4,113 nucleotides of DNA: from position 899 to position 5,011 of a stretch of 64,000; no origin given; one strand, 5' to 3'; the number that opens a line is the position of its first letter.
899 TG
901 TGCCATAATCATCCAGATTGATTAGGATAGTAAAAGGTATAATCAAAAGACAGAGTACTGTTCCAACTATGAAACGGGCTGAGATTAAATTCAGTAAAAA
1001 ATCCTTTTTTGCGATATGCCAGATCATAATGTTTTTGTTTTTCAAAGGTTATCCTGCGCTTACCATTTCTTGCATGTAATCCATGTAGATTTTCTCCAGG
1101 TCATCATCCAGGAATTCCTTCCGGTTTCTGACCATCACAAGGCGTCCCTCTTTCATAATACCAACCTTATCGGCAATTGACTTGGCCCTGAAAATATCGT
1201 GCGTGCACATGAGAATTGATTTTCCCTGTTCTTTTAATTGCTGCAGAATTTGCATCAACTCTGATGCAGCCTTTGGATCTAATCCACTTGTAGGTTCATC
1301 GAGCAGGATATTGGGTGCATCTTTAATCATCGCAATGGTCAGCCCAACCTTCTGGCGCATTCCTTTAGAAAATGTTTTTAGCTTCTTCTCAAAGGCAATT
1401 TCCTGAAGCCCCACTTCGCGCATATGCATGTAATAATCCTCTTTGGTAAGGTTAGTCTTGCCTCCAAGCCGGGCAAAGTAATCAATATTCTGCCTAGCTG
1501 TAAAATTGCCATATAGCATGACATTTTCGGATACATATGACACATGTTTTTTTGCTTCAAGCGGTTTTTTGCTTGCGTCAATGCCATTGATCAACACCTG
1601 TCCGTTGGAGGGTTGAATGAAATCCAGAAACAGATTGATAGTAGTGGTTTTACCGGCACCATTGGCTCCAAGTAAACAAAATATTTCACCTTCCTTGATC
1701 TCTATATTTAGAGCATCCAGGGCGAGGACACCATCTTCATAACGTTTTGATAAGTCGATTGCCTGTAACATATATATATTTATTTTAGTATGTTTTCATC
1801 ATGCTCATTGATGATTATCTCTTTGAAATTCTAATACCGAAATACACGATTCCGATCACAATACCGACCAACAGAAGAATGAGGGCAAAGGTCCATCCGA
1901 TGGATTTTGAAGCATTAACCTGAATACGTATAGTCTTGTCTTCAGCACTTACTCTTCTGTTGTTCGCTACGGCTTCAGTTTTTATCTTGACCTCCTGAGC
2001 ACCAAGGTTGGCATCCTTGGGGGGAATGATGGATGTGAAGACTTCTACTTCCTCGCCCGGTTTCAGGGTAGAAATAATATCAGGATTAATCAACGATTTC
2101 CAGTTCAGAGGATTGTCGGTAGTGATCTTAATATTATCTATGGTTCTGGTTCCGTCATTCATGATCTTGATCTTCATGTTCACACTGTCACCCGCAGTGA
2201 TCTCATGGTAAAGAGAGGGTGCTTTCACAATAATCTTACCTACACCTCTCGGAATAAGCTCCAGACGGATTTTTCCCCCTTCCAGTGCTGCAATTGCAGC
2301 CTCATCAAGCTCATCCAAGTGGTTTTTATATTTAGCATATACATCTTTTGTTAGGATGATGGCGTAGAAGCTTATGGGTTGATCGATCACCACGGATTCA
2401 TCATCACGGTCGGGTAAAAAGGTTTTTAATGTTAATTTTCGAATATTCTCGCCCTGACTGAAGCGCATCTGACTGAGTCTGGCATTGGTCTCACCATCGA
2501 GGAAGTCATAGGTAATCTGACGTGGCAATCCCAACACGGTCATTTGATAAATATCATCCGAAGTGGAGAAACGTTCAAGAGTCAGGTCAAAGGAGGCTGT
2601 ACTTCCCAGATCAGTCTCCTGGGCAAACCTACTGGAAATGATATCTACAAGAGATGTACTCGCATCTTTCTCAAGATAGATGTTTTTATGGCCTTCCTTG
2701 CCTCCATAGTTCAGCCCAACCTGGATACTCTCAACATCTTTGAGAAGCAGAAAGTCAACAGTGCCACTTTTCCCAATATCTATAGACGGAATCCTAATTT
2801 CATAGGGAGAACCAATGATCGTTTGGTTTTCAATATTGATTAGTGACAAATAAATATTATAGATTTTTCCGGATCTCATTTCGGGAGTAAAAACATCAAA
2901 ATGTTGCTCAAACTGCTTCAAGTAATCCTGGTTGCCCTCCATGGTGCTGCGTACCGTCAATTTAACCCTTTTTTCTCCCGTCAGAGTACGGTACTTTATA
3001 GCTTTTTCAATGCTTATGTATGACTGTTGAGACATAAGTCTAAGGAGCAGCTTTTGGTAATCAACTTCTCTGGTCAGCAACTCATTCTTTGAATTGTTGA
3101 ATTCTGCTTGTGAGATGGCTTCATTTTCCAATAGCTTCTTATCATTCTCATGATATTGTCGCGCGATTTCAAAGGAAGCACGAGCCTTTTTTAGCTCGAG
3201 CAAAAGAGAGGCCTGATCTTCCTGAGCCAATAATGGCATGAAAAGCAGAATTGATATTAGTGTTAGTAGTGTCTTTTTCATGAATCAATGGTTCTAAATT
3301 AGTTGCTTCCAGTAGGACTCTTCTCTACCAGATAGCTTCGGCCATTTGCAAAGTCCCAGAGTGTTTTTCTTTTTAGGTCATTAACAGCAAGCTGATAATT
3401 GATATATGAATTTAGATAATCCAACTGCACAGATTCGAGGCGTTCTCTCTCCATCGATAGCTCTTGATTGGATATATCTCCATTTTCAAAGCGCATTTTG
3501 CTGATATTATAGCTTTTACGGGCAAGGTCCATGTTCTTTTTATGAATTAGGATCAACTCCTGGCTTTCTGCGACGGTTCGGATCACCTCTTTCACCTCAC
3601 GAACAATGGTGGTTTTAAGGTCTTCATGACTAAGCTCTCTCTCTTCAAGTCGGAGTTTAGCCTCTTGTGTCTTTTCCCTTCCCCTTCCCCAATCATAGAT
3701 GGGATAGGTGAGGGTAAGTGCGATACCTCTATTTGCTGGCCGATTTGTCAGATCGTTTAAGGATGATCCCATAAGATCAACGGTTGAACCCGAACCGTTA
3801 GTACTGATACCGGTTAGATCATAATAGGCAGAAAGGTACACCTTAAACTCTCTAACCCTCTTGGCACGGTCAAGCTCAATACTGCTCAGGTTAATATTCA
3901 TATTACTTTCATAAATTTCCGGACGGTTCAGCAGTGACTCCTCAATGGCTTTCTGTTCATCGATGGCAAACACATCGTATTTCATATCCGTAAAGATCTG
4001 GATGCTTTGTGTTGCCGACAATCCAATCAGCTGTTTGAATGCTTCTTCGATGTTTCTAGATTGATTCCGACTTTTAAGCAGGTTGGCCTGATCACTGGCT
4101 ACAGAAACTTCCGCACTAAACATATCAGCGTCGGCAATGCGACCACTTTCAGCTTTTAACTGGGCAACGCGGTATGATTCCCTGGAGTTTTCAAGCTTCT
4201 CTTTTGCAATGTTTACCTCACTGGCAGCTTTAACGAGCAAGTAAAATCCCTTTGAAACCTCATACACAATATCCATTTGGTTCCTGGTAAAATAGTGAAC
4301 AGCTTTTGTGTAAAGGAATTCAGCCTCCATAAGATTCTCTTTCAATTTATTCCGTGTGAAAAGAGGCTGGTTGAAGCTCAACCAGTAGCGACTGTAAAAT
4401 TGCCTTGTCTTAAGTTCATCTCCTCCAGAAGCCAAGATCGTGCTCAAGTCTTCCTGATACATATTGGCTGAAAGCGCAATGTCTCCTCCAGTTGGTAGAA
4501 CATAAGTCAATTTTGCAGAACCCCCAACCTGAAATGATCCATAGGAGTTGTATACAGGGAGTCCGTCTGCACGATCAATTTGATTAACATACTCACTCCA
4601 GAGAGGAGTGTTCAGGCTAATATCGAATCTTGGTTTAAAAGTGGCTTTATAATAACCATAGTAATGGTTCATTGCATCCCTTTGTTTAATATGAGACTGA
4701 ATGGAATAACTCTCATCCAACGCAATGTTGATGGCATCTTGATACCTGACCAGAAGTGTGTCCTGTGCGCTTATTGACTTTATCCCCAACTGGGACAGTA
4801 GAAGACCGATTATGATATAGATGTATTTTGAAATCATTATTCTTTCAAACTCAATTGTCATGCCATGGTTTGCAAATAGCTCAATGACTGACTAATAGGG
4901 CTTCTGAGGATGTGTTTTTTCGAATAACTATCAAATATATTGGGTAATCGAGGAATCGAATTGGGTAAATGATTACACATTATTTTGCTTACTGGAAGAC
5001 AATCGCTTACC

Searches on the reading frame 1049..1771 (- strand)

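Call 84: search_protein_families(library=pfam, proteins=[window:1049-1771:-], max_evalue=0.000001)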
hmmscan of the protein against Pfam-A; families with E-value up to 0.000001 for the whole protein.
window:1049-1771:- (240 aa): 2 families
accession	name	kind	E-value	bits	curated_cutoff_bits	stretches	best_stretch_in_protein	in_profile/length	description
PF00005.33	ABC_tran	-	8.9e-27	94.8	25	1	18-162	1-137/137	ABC transporter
PF13304.12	AAA_21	-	4.9e-14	53.5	27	1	134-193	238-300/304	AAA domain, putative AbiEii toxin, Type IV TA system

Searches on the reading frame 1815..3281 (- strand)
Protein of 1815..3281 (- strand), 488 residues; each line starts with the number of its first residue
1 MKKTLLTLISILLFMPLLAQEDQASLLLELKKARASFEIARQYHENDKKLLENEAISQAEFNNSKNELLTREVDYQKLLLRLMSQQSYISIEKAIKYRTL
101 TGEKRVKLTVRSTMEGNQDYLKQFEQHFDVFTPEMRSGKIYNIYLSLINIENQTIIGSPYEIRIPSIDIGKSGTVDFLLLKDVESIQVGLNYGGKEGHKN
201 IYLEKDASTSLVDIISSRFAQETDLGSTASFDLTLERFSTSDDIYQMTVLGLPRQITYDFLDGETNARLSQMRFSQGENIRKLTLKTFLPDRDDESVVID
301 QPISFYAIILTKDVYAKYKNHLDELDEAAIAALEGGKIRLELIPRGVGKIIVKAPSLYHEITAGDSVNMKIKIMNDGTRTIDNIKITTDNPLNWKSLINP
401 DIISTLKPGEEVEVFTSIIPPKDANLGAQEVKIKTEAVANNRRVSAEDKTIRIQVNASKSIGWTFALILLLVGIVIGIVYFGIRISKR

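Call 84: search_protein_families(library=pfam, proteins=[window:1815-3281:-], max_evalue=0.000001)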
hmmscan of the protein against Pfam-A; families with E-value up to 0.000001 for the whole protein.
window:1815-3281:- (488 aa): 1 family
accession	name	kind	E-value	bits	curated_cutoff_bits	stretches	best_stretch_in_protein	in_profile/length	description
PF10633.15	NPCBM_assoc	-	1.2e-13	51.4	24.4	1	361-434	1-74/78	NPCBM-associated, NEW3 domain of alpha-galactosidase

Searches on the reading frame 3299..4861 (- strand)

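Call 84: search_protein_families(library=pfam, proteins=[window:3299-4861:-], max_evalue=0.000001)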
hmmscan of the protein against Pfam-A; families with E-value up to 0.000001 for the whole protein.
window:3299-4861:- (520 aa): 1 family
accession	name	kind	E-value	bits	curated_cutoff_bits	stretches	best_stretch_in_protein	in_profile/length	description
PF02321.23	OEP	-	1.5e-36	126.4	22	2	303-498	2-184/187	Outer membrane efflux protein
